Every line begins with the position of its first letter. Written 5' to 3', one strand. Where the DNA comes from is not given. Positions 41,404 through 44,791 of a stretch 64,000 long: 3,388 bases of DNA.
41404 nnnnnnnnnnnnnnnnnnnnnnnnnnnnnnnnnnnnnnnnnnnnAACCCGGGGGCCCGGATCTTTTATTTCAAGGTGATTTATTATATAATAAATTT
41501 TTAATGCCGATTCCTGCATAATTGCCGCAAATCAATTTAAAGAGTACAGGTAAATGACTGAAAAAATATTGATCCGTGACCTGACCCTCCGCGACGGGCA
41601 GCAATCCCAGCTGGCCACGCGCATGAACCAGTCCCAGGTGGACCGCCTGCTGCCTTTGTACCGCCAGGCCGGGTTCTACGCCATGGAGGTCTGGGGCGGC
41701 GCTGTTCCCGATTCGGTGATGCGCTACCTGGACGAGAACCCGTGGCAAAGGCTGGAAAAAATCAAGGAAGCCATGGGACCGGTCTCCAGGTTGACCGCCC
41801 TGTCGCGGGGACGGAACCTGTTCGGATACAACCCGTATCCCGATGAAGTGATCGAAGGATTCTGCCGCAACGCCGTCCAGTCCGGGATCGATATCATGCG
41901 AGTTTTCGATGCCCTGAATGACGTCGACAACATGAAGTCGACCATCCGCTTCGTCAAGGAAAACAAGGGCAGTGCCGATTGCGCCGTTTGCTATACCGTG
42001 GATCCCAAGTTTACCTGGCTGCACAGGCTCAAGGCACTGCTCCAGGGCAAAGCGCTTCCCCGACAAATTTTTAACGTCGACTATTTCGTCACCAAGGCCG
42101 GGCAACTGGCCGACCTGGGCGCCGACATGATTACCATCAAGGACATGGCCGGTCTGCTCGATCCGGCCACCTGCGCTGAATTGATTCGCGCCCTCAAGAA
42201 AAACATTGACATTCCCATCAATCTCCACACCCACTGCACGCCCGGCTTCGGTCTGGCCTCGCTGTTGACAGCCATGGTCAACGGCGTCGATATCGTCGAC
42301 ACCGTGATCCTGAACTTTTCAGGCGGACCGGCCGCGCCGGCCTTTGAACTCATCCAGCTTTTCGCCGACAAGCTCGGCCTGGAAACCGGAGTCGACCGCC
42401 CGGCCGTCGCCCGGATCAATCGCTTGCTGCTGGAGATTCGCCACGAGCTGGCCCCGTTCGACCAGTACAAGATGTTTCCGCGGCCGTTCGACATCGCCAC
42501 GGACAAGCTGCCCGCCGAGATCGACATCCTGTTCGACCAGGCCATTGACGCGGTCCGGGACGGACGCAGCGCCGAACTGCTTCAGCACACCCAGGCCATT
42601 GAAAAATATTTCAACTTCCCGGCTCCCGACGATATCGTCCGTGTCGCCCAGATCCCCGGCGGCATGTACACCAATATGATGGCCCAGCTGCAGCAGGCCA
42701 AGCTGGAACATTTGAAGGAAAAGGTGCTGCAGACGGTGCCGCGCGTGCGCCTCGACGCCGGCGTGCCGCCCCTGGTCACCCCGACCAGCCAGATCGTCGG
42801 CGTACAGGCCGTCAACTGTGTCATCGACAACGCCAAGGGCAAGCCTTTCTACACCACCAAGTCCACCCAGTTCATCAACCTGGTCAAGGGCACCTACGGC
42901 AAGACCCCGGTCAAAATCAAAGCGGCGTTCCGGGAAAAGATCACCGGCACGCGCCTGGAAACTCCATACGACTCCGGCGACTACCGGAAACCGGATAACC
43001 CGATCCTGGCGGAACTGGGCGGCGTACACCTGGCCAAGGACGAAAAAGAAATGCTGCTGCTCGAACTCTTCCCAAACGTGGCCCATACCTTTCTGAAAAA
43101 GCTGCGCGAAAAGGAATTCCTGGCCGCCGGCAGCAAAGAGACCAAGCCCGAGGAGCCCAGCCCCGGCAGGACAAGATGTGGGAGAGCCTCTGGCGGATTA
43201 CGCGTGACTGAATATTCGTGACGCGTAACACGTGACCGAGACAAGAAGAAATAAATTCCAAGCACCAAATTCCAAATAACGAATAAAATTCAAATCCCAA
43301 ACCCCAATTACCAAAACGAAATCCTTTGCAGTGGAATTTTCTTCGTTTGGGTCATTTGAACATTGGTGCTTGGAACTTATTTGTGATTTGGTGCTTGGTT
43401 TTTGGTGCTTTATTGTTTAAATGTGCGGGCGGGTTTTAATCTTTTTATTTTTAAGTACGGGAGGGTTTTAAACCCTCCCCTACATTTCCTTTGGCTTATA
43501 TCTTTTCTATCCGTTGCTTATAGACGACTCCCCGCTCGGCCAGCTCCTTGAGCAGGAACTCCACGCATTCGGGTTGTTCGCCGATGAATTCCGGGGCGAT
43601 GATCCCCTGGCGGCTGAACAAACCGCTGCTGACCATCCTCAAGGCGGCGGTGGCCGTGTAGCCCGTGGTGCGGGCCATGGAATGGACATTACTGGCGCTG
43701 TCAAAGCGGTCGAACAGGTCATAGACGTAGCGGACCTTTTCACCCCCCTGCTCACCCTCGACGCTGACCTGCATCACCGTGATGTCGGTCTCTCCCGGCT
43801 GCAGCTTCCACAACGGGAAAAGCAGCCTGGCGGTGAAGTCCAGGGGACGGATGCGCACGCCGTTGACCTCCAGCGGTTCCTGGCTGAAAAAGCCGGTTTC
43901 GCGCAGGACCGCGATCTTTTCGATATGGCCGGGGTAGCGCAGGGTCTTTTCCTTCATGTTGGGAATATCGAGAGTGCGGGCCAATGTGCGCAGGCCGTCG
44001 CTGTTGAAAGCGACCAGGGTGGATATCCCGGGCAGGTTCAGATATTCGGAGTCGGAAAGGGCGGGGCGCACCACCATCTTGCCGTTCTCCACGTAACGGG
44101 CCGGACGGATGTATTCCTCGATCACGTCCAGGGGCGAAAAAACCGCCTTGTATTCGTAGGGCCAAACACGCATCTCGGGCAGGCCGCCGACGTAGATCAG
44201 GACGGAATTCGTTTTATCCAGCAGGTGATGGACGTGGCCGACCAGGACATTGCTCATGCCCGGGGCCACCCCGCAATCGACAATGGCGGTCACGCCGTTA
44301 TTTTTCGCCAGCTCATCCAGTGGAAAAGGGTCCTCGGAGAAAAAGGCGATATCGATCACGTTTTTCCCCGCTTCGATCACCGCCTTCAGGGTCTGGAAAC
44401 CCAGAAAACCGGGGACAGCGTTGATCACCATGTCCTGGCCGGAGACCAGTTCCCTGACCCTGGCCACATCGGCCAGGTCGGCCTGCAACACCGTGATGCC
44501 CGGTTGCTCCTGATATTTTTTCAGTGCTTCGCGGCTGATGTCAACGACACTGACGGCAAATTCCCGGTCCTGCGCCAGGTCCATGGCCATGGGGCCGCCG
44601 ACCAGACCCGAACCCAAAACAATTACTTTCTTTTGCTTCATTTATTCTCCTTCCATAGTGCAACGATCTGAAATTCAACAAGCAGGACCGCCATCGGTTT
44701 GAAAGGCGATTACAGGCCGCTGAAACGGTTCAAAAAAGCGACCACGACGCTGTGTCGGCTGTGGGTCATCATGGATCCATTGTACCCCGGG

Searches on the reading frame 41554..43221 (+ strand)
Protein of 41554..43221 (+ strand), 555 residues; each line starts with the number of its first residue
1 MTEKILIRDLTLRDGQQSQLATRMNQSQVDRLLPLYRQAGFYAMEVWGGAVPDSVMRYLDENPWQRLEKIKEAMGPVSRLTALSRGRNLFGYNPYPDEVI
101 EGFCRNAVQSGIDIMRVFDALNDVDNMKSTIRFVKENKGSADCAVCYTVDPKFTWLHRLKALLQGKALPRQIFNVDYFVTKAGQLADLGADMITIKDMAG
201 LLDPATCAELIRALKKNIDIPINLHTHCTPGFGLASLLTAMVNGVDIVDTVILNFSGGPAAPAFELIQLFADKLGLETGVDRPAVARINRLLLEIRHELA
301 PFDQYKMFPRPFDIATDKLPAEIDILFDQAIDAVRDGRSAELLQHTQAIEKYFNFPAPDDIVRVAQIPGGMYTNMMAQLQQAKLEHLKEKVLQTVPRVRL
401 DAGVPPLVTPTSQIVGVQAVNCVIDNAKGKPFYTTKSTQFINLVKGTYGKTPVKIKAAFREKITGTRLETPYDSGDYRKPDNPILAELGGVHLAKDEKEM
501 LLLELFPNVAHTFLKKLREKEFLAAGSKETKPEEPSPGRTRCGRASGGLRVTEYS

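Call 40: search_protein_families(library=pfam, proteins=[window:41554-43221:+], max_evalue=0.0001)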
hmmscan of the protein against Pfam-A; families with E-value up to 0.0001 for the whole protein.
window:41554-43221:+ (555 aa): 2 families
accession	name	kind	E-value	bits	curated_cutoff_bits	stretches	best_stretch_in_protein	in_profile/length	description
PF02436.23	PYC_OADA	-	4.8e-32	111.8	27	1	363-521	2-168/201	Conserved carboxylase domain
PF00682.25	HMGL-like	-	1.6e-15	57.7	29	1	180-288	146-256/260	HMGL-like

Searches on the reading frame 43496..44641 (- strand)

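Call 40: search_protein_families(library=pfam, proteins=[window:43496-44641:-], max_evalue=0.0001)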
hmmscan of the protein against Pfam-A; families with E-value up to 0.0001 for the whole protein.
window:43496-44641:- (381 aa): 5 families
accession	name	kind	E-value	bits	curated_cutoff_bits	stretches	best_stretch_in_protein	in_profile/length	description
PF16653.10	Sacchrp_dh_C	-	3.6e-49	168.7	31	1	124-372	1-265/265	Saccharopine dehydrogenase C-terminal domain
PF03435.24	Sacchrp_dh_NADP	-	4e-18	66.4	25.1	1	6-120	1-129/129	Saccharopine dehydrogenase NADP binding domain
PF13460.12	NAD_binding_10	-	1.9e-06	28.3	27.2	1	11-91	3-84/184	NAD(P)H-binding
PF05368.20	NmrA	-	3.7e-06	27.2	27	1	3-99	2-94/298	NmrA-like family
PF01262.27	AlaDh_PNT_C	-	4.4e-05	23.4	23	1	3-76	28-100/214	Alanine dehydrogenase/PNT, C-terminal domain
